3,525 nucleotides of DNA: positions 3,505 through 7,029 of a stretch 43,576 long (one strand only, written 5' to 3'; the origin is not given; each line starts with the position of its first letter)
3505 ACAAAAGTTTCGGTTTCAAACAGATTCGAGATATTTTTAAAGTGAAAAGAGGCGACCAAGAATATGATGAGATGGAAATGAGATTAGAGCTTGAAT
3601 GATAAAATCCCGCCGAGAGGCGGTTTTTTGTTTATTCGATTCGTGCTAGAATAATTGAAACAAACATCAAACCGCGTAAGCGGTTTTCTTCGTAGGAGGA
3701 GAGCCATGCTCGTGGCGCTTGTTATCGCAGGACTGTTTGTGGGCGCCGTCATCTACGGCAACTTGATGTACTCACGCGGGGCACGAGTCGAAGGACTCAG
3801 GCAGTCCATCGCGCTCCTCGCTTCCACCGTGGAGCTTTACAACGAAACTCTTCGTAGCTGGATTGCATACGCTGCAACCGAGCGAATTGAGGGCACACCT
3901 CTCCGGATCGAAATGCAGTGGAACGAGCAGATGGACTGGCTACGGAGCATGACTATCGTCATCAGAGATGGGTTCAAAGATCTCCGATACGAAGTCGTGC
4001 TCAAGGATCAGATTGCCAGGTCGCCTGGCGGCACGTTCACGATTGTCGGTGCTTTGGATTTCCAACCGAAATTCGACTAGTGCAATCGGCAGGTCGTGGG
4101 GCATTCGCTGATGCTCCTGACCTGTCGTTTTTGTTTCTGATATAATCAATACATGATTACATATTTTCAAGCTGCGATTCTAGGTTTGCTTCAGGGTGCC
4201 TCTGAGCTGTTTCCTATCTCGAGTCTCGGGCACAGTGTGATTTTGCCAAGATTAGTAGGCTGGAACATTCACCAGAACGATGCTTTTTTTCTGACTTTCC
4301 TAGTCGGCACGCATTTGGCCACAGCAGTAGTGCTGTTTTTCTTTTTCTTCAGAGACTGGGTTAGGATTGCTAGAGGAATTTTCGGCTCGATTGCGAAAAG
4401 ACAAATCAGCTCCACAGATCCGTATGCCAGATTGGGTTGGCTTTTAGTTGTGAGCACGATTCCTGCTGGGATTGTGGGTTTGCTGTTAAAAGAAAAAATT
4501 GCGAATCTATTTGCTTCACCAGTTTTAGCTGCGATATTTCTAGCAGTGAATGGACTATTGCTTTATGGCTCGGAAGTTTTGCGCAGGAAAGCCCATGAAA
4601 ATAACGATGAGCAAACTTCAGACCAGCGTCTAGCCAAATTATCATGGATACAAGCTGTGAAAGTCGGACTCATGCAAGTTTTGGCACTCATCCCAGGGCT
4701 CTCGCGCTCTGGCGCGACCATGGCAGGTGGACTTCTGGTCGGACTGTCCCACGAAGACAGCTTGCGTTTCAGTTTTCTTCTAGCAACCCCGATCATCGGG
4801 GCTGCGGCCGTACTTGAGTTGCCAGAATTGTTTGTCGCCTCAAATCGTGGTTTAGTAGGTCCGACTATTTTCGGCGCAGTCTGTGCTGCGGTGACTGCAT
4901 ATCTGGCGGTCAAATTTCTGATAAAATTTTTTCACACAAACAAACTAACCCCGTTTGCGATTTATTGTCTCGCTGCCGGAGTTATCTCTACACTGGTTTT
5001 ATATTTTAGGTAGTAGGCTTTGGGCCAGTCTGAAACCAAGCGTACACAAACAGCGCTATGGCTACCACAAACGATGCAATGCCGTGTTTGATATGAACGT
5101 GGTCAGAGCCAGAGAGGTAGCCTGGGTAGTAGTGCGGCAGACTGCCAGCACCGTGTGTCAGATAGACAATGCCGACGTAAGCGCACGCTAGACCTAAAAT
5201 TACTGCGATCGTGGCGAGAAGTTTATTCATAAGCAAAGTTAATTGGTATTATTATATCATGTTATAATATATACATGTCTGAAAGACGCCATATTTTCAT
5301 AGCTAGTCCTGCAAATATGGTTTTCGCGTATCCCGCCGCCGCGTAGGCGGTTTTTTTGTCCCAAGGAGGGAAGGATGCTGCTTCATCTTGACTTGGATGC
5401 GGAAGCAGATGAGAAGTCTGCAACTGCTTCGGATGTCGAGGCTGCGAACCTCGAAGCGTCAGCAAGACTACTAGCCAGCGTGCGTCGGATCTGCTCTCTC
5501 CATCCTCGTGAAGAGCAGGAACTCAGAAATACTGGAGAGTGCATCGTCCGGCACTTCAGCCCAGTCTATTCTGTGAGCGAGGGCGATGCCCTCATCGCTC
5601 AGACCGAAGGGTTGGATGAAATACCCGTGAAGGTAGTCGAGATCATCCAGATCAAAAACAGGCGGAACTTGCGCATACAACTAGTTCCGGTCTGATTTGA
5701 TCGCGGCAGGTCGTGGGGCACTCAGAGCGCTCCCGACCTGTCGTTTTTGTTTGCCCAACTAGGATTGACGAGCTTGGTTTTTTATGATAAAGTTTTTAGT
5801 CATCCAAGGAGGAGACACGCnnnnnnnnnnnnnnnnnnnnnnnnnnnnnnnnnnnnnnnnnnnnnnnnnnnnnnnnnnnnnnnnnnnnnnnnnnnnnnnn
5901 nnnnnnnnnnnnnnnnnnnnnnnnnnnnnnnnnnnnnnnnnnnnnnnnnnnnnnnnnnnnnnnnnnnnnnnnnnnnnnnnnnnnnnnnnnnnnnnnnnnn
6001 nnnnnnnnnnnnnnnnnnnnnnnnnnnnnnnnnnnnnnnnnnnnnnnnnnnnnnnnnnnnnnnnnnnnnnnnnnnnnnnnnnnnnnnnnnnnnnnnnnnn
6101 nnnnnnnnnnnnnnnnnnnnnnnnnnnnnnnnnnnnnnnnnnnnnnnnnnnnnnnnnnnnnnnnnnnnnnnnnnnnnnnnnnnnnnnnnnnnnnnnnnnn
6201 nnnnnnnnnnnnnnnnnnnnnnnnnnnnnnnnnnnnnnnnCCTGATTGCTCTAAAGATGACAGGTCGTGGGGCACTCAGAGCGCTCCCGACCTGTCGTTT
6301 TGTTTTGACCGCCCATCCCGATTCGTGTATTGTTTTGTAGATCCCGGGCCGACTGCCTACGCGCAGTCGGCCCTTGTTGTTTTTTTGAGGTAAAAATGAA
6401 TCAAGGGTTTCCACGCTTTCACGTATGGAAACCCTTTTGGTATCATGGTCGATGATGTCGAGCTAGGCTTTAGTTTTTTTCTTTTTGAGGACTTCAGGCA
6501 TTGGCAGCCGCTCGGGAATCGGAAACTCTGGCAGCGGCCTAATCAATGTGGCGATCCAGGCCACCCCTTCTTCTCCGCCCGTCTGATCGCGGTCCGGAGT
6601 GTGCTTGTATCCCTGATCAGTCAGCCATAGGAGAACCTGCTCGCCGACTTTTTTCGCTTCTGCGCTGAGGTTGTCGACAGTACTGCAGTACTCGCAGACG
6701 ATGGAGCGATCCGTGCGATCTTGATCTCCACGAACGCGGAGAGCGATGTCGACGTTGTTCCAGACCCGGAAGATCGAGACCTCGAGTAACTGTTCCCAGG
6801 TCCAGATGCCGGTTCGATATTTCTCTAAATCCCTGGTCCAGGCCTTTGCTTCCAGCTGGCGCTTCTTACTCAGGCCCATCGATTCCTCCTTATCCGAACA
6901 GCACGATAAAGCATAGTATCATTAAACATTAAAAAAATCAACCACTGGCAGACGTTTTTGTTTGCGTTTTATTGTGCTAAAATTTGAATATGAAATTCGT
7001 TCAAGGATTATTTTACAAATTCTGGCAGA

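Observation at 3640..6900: Mosaic of GC-rich, strong-SD orphan gene cassettes scattered through an AT-rich backbone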

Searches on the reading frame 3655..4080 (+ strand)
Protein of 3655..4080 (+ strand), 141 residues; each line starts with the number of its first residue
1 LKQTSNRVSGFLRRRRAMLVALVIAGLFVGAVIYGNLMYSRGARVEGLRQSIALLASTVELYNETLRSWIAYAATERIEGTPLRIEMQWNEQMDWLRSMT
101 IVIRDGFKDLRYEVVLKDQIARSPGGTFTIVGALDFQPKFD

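Call 10: search_protein_families(library=pfam, max_evalue=0.01, proteins=[window:3655-4080:+])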
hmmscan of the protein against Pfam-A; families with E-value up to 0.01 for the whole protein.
window:3655-4080:+ (141 aa): 0 families

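Call 40: list_cluster_members(proteins=[window:3706-4080:+, window:5375-5695:+, window:6463-6879:-, window:8386-8985:+, window:26503-27558:+, window:30759-31478:+, window:39265-40002:+, window:40582-41169:+, window:41179-41649:+, window:5006-5230:-])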
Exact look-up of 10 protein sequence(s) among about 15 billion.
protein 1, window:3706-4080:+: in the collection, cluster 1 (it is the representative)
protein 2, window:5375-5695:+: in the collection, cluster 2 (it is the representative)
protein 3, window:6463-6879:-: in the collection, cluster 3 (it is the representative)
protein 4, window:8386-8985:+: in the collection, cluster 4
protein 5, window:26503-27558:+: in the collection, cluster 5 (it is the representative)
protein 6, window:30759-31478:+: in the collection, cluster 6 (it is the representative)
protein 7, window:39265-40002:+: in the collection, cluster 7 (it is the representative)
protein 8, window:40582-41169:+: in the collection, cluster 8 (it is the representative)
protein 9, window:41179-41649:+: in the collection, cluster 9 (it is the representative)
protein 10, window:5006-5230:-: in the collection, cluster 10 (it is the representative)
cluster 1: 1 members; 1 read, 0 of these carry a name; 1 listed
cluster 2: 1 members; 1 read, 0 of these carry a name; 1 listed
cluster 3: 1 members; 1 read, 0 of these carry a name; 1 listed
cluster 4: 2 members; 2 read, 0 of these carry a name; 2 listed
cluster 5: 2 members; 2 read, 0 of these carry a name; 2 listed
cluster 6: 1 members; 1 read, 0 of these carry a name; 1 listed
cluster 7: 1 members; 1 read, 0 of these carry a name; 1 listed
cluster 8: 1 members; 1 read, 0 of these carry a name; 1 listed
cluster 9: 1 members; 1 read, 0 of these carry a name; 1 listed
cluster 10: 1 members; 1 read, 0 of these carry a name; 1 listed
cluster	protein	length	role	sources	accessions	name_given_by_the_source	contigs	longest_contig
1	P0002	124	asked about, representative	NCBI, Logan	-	-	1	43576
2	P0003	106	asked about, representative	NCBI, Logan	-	-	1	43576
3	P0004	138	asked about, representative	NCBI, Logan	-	-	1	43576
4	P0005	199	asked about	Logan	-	-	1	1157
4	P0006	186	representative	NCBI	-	-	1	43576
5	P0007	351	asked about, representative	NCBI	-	-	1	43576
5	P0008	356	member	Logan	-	-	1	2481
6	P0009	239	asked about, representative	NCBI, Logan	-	-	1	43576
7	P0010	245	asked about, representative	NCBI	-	-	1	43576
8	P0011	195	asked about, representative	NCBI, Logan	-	-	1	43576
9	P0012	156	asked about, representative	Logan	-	-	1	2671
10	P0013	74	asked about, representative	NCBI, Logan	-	-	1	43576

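Call 52: search_protein_families(library=phrogs, max_evalue=0.01, proteins=[window:3706-4080:+])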
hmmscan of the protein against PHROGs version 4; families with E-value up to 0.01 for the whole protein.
window:3706-4080:+ (124 aa): 0 families

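Call 53: search_protein_families(library=ncbifam, max_evalue=0.01, proteins=[window:3706-4080:+])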
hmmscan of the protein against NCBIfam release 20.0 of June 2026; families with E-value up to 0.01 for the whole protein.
window:3706-4080:+ (124 aa): 1 family
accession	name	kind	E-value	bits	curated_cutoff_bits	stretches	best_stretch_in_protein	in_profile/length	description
NF008381.0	PRK11176.1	equivalog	0.00066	18.2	867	1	27-82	411-466/582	lipid A ABC transporter ATP-binding protein/permease MsbA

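Call 54: search_protein_families(library=padloc, max_evalue=0.01, proteins=[window:3706-4080:+])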
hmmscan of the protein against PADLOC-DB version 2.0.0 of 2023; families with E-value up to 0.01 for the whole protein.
window:3706-4080:+ (124 aa): 0 families

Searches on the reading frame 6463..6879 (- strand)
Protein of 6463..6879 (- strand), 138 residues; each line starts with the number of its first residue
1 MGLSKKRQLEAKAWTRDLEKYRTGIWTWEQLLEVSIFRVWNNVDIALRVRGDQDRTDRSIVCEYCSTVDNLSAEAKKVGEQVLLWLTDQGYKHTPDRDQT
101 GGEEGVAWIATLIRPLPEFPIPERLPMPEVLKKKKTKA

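Call 10: search_protein_families(library=pfam, max_evalue=0.01, proteins=[window:6463-6879:-])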
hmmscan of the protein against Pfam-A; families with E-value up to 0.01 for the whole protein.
window:6463-6879:- (138 aa): 0 families

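Call 52: search_protein_families(library=phrogs, max_evalue=0.01, proteins=[window:6463-6879:-])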
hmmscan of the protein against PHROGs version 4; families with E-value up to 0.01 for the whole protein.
window:6463-6879:- (138 aa): 0 families

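Call 53: search_protein_families(library=ncbifam, max_evalue=0.01, proteins=[window:6463-6879:-])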
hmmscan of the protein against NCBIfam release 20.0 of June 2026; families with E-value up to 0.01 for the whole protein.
window:6463-6879:- (138 aa): 0 families

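Call 54: search_protein_families(library=padloc, max_evalue=0.01, proteins=[window:6463-6879:-])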
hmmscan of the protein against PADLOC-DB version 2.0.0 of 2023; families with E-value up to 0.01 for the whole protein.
window:6463-6879:- (138 aa): 0 families

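Call 56: search_protein_representatives(protein=window:6463-6879:-)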
Query: 138 residues. Proteins with E-value up to 0.001 (for the whole library): 4; up to 1e-10: 3; up to 1e-30: 1. The best 4 are listed.
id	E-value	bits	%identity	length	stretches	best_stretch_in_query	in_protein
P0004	5.9e-89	311.5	100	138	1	1-138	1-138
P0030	2.2e-20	89.2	43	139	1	10-137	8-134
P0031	2.4e-15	72.9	43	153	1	9-137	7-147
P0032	1.0e-04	38.5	41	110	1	53-137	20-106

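Call 57: find_encoding_contigs(protein=P0030, flank=10000, max_places=4)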
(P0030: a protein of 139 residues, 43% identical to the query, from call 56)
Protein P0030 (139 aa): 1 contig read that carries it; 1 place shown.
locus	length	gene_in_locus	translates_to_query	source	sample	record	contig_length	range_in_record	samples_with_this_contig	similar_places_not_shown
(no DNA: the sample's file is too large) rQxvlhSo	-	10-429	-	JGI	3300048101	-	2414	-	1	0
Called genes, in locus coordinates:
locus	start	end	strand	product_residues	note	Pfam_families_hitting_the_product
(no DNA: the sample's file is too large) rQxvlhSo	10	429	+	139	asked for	-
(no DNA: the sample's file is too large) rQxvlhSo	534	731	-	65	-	PF00313:CSD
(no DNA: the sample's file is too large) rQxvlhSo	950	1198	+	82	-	-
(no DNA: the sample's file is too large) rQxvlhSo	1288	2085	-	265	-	PF00300:His_Phos_1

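Call 74: find_related_loci(query=A1, collection=metagenome_contigs, flank=8000)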
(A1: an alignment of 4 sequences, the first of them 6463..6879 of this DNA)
Query A1 (138 aa) in metagenome_contigs; peptide patterns used: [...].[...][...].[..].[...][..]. (x = any residue, [..] = any of these).
23 stretches matched a pattern; 1 encode a relative of the query (tblastn E <= 1e-3); 1 distinct loci.
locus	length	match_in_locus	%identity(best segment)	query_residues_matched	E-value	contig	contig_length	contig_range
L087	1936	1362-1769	38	13-137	2e-23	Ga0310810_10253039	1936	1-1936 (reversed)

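Call 78: find_encoding_contigs(protein=P0031, flank=10000, max_places=4)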
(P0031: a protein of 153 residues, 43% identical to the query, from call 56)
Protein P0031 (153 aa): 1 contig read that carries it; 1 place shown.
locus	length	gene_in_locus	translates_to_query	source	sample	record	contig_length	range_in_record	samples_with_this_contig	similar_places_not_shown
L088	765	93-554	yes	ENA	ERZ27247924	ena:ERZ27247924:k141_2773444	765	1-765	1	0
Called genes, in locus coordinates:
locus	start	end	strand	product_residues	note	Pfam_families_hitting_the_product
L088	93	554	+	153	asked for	-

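Call 99: find_related_loci(query=A1, collection=viral_contigs, flank=8000)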
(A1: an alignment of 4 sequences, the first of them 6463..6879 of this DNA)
Query A1 (138 aa) in viral_contigs; peptide patterns used: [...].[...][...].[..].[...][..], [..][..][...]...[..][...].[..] (x = any residue, [..] = any of these).
67 stretches matched a pattern, but none encodes a relative of the query by tblastn (E <= 1e-3).
